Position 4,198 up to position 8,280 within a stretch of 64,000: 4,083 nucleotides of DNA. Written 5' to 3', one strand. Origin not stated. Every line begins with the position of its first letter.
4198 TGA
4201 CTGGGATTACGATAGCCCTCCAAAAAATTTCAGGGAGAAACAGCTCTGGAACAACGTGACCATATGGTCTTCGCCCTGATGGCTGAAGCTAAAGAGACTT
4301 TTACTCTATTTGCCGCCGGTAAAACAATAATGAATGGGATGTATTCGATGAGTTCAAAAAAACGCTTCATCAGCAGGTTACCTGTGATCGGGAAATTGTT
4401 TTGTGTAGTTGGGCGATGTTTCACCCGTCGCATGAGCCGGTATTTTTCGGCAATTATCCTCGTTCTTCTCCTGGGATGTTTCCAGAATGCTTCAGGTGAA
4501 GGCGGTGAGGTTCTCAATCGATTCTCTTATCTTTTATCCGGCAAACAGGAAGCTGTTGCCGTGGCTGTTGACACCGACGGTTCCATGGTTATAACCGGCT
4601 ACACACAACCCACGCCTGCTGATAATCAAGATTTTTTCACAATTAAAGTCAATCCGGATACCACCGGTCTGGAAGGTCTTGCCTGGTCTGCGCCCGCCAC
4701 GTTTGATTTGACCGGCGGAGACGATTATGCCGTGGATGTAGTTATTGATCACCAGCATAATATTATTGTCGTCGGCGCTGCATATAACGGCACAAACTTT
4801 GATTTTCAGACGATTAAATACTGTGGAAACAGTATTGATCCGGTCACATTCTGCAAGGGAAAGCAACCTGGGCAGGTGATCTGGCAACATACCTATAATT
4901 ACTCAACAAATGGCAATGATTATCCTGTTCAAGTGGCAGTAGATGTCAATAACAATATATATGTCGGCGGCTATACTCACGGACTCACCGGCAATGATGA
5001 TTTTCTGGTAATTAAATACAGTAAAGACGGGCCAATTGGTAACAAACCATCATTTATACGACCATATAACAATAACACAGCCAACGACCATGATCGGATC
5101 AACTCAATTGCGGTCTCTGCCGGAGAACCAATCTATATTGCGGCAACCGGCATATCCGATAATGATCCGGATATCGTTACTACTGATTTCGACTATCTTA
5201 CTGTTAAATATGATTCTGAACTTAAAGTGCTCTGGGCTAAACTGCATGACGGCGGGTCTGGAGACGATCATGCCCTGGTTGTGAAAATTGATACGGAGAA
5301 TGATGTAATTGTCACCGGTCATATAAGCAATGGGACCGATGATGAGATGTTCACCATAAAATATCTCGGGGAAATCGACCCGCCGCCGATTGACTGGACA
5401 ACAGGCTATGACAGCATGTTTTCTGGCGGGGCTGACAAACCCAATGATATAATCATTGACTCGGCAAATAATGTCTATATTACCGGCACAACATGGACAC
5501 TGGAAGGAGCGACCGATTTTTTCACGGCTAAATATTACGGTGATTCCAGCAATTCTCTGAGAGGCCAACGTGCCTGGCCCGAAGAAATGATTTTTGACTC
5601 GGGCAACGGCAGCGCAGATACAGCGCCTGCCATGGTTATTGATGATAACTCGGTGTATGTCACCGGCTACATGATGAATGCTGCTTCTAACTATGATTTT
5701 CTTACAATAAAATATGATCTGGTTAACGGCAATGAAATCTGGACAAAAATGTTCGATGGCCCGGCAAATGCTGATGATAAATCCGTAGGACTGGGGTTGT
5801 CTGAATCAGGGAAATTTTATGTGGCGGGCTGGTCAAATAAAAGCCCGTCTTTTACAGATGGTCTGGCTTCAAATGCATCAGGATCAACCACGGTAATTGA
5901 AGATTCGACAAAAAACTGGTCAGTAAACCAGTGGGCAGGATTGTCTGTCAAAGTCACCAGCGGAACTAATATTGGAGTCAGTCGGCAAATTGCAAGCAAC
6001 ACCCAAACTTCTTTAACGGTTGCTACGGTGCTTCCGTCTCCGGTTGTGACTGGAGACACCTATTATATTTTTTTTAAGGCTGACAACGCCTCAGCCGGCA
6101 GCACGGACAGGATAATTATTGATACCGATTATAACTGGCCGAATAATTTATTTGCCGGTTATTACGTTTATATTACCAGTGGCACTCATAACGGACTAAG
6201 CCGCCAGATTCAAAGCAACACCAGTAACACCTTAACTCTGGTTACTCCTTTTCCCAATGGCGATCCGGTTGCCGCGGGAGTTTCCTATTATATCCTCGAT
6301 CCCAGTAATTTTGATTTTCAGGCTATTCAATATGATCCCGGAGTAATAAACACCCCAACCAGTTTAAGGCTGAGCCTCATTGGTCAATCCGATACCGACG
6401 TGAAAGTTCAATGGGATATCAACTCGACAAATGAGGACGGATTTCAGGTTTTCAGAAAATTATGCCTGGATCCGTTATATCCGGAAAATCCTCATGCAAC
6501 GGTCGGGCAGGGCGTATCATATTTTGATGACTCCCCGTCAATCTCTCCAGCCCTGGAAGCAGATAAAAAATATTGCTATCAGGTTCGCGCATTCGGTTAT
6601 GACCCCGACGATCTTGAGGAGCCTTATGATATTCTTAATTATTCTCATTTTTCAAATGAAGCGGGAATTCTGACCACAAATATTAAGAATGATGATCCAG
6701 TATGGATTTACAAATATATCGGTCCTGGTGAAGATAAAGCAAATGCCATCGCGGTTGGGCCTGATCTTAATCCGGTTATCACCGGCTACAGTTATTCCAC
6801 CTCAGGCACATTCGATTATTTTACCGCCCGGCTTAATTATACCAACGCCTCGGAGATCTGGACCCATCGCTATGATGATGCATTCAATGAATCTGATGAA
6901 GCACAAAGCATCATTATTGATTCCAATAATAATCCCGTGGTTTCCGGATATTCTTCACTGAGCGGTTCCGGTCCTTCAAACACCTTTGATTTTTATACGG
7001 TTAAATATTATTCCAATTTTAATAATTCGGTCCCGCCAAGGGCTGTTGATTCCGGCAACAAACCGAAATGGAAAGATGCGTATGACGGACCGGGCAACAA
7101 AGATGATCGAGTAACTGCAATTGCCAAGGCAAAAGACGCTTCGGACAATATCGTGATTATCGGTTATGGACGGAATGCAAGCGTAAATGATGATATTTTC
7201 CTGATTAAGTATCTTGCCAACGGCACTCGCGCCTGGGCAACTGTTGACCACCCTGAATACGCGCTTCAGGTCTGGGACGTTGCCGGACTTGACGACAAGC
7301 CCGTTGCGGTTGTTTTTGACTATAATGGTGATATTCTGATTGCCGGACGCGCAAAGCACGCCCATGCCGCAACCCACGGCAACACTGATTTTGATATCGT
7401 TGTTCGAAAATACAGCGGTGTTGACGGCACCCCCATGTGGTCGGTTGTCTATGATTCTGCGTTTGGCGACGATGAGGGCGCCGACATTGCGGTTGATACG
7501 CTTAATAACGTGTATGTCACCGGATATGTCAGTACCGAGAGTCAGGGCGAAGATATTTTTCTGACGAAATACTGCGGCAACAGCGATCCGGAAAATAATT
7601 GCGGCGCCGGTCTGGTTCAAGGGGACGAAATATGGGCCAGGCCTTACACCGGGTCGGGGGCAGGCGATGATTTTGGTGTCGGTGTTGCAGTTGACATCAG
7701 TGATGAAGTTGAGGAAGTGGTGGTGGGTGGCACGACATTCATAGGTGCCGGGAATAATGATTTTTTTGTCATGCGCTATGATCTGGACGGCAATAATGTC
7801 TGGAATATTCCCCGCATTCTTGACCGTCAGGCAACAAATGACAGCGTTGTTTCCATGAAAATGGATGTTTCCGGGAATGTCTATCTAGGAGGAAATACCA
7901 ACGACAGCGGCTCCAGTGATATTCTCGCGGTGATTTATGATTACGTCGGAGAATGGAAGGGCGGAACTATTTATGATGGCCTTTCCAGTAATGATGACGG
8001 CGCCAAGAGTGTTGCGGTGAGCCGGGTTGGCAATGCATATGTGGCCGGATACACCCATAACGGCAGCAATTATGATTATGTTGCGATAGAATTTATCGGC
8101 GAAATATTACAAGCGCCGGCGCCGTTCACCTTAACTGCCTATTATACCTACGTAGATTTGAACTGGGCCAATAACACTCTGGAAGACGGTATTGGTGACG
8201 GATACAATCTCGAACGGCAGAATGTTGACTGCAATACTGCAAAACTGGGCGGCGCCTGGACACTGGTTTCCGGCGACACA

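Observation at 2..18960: Tandem giant genes: a 20-heme cytochrome of more than 1,400 aa abutting a 4,898-aa propeller/lectin/FN3 lipoprotein, a candidate cell-surface electron-transfer and attachment apparatus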

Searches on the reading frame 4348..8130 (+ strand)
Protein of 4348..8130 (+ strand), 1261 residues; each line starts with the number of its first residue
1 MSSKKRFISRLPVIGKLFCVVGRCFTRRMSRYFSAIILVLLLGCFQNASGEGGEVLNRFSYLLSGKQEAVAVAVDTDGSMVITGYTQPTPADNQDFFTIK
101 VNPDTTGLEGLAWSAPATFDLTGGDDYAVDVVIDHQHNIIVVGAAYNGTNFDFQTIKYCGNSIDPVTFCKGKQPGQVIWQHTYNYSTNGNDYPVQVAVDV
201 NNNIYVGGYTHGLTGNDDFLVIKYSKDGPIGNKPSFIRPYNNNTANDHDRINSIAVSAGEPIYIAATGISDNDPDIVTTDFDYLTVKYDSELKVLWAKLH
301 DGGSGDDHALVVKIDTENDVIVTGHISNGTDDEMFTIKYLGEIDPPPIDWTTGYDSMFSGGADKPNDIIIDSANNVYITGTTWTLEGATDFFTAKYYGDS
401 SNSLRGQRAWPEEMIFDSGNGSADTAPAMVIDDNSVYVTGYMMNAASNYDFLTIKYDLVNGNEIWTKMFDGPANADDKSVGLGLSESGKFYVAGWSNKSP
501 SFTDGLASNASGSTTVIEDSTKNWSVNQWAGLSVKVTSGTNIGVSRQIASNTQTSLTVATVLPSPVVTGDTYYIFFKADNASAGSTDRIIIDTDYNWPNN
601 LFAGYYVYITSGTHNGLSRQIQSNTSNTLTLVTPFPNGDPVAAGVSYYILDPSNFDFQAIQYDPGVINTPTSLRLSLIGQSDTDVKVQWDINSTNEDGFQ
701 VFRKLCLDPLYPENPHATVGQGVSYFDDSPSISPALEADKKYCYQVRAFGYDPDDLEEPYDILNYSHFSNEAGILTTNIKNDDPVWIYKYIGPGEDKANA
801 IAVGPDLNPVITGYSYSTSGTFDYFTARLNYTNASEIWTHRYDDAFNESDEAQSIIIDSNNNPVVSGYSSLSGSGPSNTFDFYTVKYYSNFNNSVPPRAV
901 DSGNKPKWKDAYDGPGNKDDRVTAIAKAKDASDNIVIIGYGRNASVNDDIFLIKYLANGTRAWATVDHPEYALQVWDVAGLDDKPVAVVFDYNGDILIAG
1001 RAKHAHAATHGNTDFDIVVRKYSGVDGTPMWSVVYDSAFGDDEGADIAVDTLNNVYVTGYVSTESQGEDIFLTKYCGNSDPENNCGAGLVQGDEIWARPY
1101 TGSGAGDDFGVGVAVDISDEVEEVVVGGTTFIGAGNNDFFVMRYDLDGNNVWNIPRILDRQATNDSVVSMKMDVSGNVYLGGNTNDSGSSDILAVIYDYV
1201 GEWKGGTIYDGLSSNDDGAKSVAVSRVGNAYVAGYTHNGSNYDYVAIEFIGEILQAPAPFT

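Call 24: find_homologous_proteins(query=window:4348-8130:+, max_evalue=1e-10)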
Query window:4348-8130:+ (1261 aa): 926 proteins with E <= 1e-10 among 8000 candidates; the best 120 are listed.
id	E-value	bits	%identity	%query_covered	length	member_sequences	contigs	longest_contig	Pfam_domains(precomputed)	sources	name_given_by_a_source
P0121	2.0e-174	600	34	78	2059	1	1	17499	PF25833.1,PF06739.18,PF00041.28,PF16656.12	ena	-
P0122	1.3e-171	591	37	48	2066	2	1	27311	PF16655.13,PF25059.2,PF23376.2,PF24489.2,PF09294.17,PF25833.1,PF21910.3,PF06739.18,PF00041.28,PF16656.12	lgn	-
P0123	1.4e-166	574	38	48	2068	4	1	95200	PF16655.13,PF25059.2,PF25788.3,PF09294.17,PF25833.1,PF21910.3,PF06739.18,PF00041.28,PF16656.12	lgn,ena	-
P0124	4.9e-163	563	31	77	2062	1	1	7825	PF25059.2,PF24489.2,PF25833.1,PF06739.18,PF00041.28,PF16656.12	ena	-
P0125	1.8e-161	558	30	77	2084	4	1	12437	PF25059.2,PF25788.3,PF09294.17,PF25833.1,PF21910.3,PF06739.18,PF00041.28,PF16656.12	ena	-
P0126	1.1e-160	555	34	50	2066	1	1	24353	PF16655.13,PF25059.2,PF06739.18,PF00041.28,PF16656.12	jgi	-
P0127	3.3e-158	547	36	50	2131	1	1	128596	PF16655.13,PF25059.2,PF23376.2,PF25788.3,PF18998.7,PF06739.18,PF00041.28,PF16656.12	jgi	jgi:large repetitive protein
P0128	3.1e-156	540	35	48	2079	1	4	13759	PF16655.13,PF25059.2,PF25788.3,PF25833.1,PF06739.18,PF00041.28,PF16656.12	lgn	-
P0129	5.4e-156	539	37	50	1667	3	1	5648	PF16655.13,PF25059.2,PF00041.28,PF16656.12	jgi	-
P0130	5.3e-152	526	30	83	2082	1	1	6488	PF16655.13,PF25059.2,PF17164.11,PF25788.3,PF18998.7,PF09294.17,PF25833.1,PF06739.18,PF00041.28,PF16656.12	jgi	jgi:uncharacterized delta-60 repeat protein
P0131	8.5e-151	522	31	79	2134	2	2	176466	PF16655.13,PF25059.2,PF17164.11,PF25788.3,PF18998.7,PF06739.18,PF00041.28,PF16656.12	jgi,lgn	jgi:uncharacterized delta-60 repeat protein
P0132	4.1e-149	517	36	49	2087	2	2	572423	PF16655.13,PF25059.2,PF23376.2,PF09294.17,PF00041.28,PF16656.12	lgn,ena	-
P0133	7.3e-149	516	32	87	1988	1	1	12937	PF17164.11,PF13385.14,PF06739.18,PF00041.28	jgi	jgi:uncharacterized delta-60 repeat protein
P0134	3.8e-146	507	31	78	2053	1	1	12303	PF16655.13,PF25059.2,PF17164.11,PF25833.1,PF06739.18,PF00041.28,PF16656.12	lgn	-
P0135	1.3e-144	502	33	78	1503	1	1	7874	PF25059.2,PF13385.14,PF06739.18,PF00041.28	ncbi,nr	ncbi:MAG: fibronectin type III domain-containing protein, partial [Desulfuromonadales bacterium]|nr:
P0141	1.5e-131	458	31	78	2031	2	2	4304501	PF16655.13,PF01108.24,PF25059.2,PF09294.17,PF06739.18,PF00041.28,PF16656.12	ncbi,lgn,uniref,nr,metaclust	ncbi:fibronectin type III repeat protein [Geotalea daltonii FRC-32]|uniref:Fibronectin type III repe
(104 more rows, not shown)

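Call 25: find_encoding_contigs(protein=P0141, flank=10000, max_places=2)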
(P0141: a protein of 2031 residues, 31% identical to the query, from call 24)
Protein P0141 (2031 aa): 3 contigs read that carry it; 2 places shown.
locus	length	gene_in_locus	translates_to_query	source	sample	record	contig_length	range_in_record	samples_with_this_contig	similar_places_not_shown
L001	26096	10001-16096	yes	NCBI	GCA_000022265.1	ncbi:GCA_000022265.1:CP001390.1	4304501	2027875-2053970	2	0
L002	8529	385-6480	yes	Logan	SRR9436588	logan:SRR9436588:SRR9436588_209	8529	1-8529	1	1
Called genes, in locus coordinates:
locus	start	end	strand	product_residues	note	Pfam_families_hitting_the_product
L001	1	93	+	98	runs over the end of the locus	-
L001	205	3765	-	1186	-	PF09136:Glucodextran_B, PF13750:Big_3_3 (faint), PF16403:Bact_surface_Ig-like, PF02494:HYR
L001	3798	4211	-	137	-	-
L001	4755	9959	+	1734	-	PF14522:Cytochrome_C7 (faint), PF14537:Cytochrom_c3_2 (faint), PF22113:Mtrc-MtrF_II-IV_dom (faint), PF09698:GSu_C4xC__C2xCH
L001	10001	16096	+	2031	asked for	PF06739:SBBP (weak), PF00041:fn3 (faint), PF01108:Tissue_fac (faint), PF16655:PhoD_N (faint), PF16656:Pur_ac_phosph_N (faint), PF25059:FN3_DSCAM-DSCAML_C (faint), PF09294:Interfer-bind (faint)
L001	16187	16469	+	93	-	PF05015:HigB-like_toxin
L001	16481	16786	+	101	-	PF01381:HTH_3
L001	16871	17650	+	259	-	PF00702:Hydrolase, PF13419:HAD_2 (faint)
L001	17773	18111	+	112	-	PF08274:Zn_Ribbon_YjdM, PF03831:YjdM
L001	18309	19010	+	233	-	PF01904:DUF72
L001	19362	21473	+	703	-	-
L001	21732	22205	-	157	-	-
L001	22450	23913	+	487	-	PF00392:GntR, PF00155:Aminotran_1_2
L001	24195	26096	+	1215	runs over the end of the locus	PF02203:TarH, PF12729:4HB_MCP_1, PF01590:GAF, PF13185:GAF_2, PF00512:HisKA, PF02518:HATPase_c, PF00072:Response_reg, PF00072:Response_reg, +2 more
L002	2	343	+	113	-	?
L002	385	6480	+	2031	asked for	PF06739:SBBP (weak), PF00041:fn3 (faint), PF01108:Tissue_fac (faint), PF16655:PhoD_N (faint), PF16656:Pur_ac_phosph_N (faint), PF25059:FN3_DSCAM-DSCAML_C (faint), PF09294:Interfer-bind (faint)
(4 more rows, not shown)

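Call 26: find_encoding_contigs(protein=P0133, flank=10000, max_places=2)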
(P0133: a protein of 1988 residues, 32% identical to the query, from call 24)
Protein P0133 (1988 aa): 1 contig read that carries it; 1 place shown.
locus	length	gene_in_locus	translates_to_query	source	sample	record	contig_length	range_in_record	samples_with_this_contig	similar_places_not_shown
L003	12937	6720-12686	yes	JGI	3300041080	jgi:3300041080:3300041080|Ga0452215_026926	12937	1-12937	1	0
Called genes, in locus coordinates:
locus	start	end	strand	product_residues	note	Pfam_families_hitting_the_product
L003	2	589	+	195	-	?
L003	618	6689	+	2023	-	PF14522:Cytochrome_C7 (faint), PF14537:Cytochrom_c3_2 (faint), PF09698:GSu_C4xC__C2xCH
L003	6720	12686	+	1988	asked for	PF00041:fn3 (faint), PF06739:SBBP (faint), PF17164:DUF5122 (faint), PF13385:Laminin_G_3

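Call 30: find_related_loci(query=A1, collection=genome_contigs, flank=10000)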
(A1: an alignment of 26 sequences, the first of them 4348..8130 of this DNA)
Query A1 (1261 aa) in genome_contigs; peptide patterns used: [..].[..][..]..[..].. (x = any residue, [..] = any of these).
100 stretches matched a pattern; 58 encode a relative of the query (tblastn E <= 1e-3); 57 distinct loci.
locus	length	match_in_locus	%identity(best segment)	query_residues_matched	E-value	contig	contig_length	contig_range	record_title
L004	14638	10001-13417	35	48-1261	0e+0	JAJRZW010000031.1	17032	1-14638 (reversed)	MAG: Deltaproteobacteria bacterium isolate Dive96_bin4.234 k141_1755858, whole genome shotgun sequence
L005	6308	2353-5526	34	36-1261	1e-132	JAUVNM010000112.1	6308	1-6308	MAG: Gammaproteobacteria bacterium isolate CSMAG_610 CSMAG_610_k141_509646_length_6308_cov_7.0000, whole genome shotgun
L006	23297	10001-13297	33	21-1260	5e-119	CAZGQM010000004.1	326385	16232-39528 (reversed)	MAG TPA_asm: uncultured Geoanaerobacter sp. isolate SRP302447_co2_673 genome assembly, contig: NODE_98_length_326385_cov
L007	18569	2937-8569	41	38-1261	3e-117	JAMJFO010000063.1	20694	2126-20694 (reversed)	MAG: Desulfobulbaceae bacterium isolate B4-01 NODE_63_length_20694_cov_8.233345, whole genome shotgun sequence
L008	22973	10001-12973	32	19-1260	4e-114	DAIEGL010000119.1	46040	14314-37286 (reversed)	MAG TPA_asm: Geobacter sp. isolate clean984 k141_2307294, whole genome shotgun sequence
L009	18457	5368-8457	32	25-1261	4e-113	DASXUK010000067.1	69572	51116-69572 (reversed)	MAG TPA_asm: Desulfuromonadaceae bacterium isolate SMAG_U4716 k141_95168, whole genome shotgun sequence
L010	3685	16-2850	31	65-1261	9e-116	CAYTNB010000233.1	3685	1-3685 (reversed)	MAG TPA_asm: uncultured Desulfobulbia bacterium isolate SRP128015_co1_384 genome assembly, contig: NODE_47827_length_368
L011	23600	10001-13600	30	6-1261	9e-109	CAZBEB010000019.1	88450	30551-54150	MAG TPA_asm: uncultured Geobacter sp. isolate binchicken_co269_196 genome assembly, contig: NODE_250_length_88450_cov_68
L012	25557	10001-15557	38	36-1261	5e-106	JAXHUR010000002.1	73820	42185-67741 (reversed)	MAG: Thermodesulfobacteriota bacterium isolate MAG56_tar_biofilm MAG56_2, whole genome shotgun sequence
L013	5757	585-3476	31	15-1261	2e-104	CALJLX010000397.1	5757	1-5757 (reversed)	MAG TPA_asm: uncultured Desulfuromonas sp. isolate SRR6007446_bin.72_CONCOCT_v1.1_MAG genome assembly, contig: ERZ724100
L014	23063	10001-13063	31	23-1261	5e-103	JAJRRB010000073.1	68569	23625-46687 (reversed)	MAG: Deltaproteobacteria bacterium isolate Dive100_bin2.40 k141_515814, whole genome shotgun sequence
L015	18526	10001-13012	31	31-1261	1e-106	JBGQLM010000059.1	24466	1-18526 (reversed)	MAG: Geobacteraceae bacterium isolate OBJ2_061818_050_38 k141_1109402_length_24466_cov_13.9695, whole genome shotgun seq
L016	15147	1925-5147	39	49-1261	7e-96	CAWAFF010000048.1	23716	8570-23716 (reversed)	MAG: uncultured delta proteobacterium isolate MFD03638.bin.2.1 genome assembly, contig: contig_4197, whole genome shotgu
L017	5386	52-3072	29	53-1261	6e-95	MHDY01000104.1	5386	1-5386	MAG: Nitrospirae bacterium GWC2_56_14 gwc2_scaffold_23428, whole genome shotgun sequence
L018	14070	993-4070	29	65-1261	3e-93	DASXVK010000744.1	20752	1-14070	MAG TPA_asm: Polyangia bacterium isolate SMAG_U4743 k141_343292, whole genome shotgun sequence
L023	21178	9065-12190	30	17-1260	1e-88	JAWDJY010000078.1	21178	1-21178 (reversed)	MAG: Geobacteraceae bacterium isolate SKOL NODE_92_length_21178_cov_4.134483, whole genome shotgun sequence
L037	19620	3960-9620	35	36-1261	1e-74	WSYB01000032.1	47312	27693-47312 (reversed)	MAG: Geobacteraceae bacterium isolate X3_MetaBAT.27 scaffold_690, whole genome shotgun sequence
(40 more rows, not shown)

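Call 81: search_protein_families(library=pfam, proteins=[L023:15375-16226:+, L023:16375-18432:+, L023:18432-19106:+, L023:19110-19727:+, L023:19777-20976:-, L037:16443-18941:+, L037:13435-15426:+], max_evalue=0.01)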
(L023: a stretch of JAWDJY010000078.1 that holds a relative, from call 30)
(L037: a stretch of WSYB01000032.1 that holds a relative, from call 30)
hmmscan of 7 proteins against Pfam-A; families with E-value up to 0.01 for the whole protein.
L023:15375-16226:+ (284 aa): 3 families
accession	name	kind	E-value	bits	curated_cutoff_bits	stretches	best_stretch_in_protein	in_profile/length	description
PF13620.12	CarboxypepD_reg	-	9e-10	39.2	32.3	1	157-216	2-57/82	Carboxypeptidase regulatory-like domain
PF10670.15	DUF4198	-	0.00013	22.6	34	0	165-215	156-207/209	Domain of unknown function (DUF4198)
PF13715.12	CarbopepD_reg_2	-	0.0035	17.8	32.2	0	157-214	1-51/88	CarboxypepD_reg-like domain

L023:16375-18432:+ (686 aa): 7 families
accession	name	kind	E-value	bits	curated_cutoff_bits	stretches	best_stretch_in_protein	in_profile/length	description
PF13620.12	CarboxypepD_reg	-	1.4e-18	67.4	32.3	3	264-327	2-55/82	Carboxypeptidase regulatory-like domain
PF10670.15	DUF4198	-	4.6e-11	43.7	34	0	135-190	149-205/209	Domain of unknown function (DUF4198)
PF13229.12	Beta_helix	-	7.4e-11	42.4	25.9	1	493-613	28-140/158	Right handed beta helix region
PF20598.4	DUF6795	-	7.7e-08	33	27.4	0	135-185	1-49/103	Domain of unknown function (DUF6795)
PF05048.19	NosD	-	2.3e-07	30.9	23.6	1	488-610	60-172/212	Periplasmic copper-binding protein (NosD)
PF12708.12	Pect-lyase_RHGA_epim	-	0.00054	20.3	27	1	456-578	90-212/213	Rhamnogalacturonase A/epimerase, pectate lyase-like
PF12866.13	DUF3823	-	0.0037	17.9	27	0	135-193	3-62/90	Protein of unknown function (DUF3823) N-terminal domain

L023:18432-19106:+ (225 aa): 18 families
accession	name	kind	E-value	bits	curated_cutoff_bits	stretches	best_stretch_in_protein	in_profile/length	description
PF13847.12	Methyltransf_31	-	2.8e-19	69.7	27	1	69-177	3-113/145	Methyltransferase domain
PF13649.12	Methyltransf_25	-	8.2e-17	62.1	27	1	73-169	1-97/97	Methyltransferase domain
PF08241.18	Methyltransf_11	-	1.5e-16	61.3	21.2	1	75-173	2-95/95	Methyltransferase domain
PF01209.24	Ubie_methyltran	-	7.2e-15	55.4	20.1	1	54-180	34-158/233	ubiE/COQ5 methyltransferase family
PF08242.18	Methyltransf_12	-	3e-13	50.8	30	1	75-171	2-98/98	Methyltransferase domain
PF05175.20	MTS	-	7.6e-08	32.6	23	1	63-182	25-147/170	Methyltransferase small domain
PF01728.25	FtsJ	-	2.9e-07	31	24.1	1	60-115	11-66/181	FtsJ-like methyltransferase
PF02475.24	TRM5-TYW2_MTfase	-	7.2e-07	29.7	28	1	66-131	33-98/164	TRM5/TYW2 methyltransferase domain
PF13489.12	Methyltransf_23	-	7.4e-07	29.5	27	1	57-178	8-121/164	Methyltransferase domain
PF01135.25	PCMT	-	3.8e-06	27.3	20.3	1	61-124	65-128/210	Protein-L-isoaspartate(D-aspartate) O-methyltransferase (PCMT)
PF02390.23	Methyltransf_4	-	6.1e-05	23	24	1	72-130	4-61/173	Putative methyltransferase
PF02353.26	CMAS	-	6.4e-05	22.8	27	1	59-179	52-170/273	Mycolic acid cyclopropane synthetase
PF00398.26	RrnaAD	-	0.00016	21.3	24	1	59-115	20-73/263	Ribosomal RNA adenine dimethylase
PF13679.12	Methyltransf_32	-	0.00024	21.5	27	1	69-124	25-84/143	Methyltransferase domain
PF12847.13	Methyltransf_18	-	0.00051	20.5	27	1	67-145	12-89/151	Methyltransferase domain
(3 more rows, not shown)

L023:19110-19727:+ (206 aa): 1 family
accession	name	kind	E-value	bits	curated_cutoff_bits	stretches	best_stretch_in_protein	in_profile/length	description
PF04069.17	OpuAC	-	6.6e-12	46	21.2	1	48-144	3-84/257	Substrate binding domain of ABC-type glycine betaine transport system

L023:19777-20976:- (400 aa): 3 families
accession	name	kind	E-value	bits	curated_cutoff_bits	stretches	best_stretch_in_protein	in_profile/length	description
PF10335.14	DUF294_C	-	3.5e-41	140.8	22.5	1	254-397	2-145/145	Putative nucleotidyltransferase substrate binding domain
PF03445.19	DUF294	-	3.2e-36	124.7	21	1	87-209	16-133/138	Putative nucleotidyltransferase DUF294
PF19047.5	HOOK_N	-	0.001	19.3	23.5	0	189-233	55-98/146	HOOK domain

L037:16443-18941:+ (833 aa): 2 families
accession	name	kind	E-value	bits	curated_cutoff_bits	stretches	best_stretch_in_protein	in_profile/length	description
PF13229.12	Beta_helix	-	6.2e-34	117.3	25.9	5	416-548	12-149/158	Right handed beta helix region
PF05048.19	NosD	-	4.9e-27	95.2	23.6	4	418-541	52-177/212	Periplasmic copper-binding protein (NosD)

L037:13435-15426:+ (664 aa): 8 families
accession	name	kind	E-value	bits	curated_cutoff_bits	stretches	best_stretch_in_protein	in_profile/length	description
PF13620.12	CarboxypepD_reg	-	1.1e-19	71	32.3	2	255-318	2-55/82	Carboxypeptidase regulatory-like domain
PF10670.15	DUF4198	-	2.1e-08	35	34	0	263-318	156-206/209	Domain of unknown function (DUF4198)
PF05048.19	NosD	-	1.1e-06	28.7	23.6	1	486-579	23-141/212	Periplasmic copper-binding protein (NosD)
PF13715.12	CarbopepD_reg_2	-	2.4e-05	24.7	32.2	0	255-317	1-50/88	CarboxypepD_reg-like domain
PF20598.4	DUF6795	-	7.6e-05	23.4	27.4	0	255-303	1-41/103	Domain of unknown function (DUF6795)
PF12708.12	Pect-lyase_RHGA_epim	-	0.0053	17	27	0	450-569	93-212/213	Rhamnogalacturonase A/epimerase, pectate lyase-like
PF02369.22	Big_1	-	0.0071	16.9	34.9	0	255-318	21-79/93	Bacterial Ig-like domain (group 1)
PF08400.16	phage_tail_N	-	0.0087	16.5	26.6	0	255-330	5-75/134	Prophage tail fibre N-terminal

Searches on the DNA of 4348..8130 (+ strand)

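Call 88: search_rna_families(sources=[L001, L006, L008, L020, L023, L061], threshold=gathering)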
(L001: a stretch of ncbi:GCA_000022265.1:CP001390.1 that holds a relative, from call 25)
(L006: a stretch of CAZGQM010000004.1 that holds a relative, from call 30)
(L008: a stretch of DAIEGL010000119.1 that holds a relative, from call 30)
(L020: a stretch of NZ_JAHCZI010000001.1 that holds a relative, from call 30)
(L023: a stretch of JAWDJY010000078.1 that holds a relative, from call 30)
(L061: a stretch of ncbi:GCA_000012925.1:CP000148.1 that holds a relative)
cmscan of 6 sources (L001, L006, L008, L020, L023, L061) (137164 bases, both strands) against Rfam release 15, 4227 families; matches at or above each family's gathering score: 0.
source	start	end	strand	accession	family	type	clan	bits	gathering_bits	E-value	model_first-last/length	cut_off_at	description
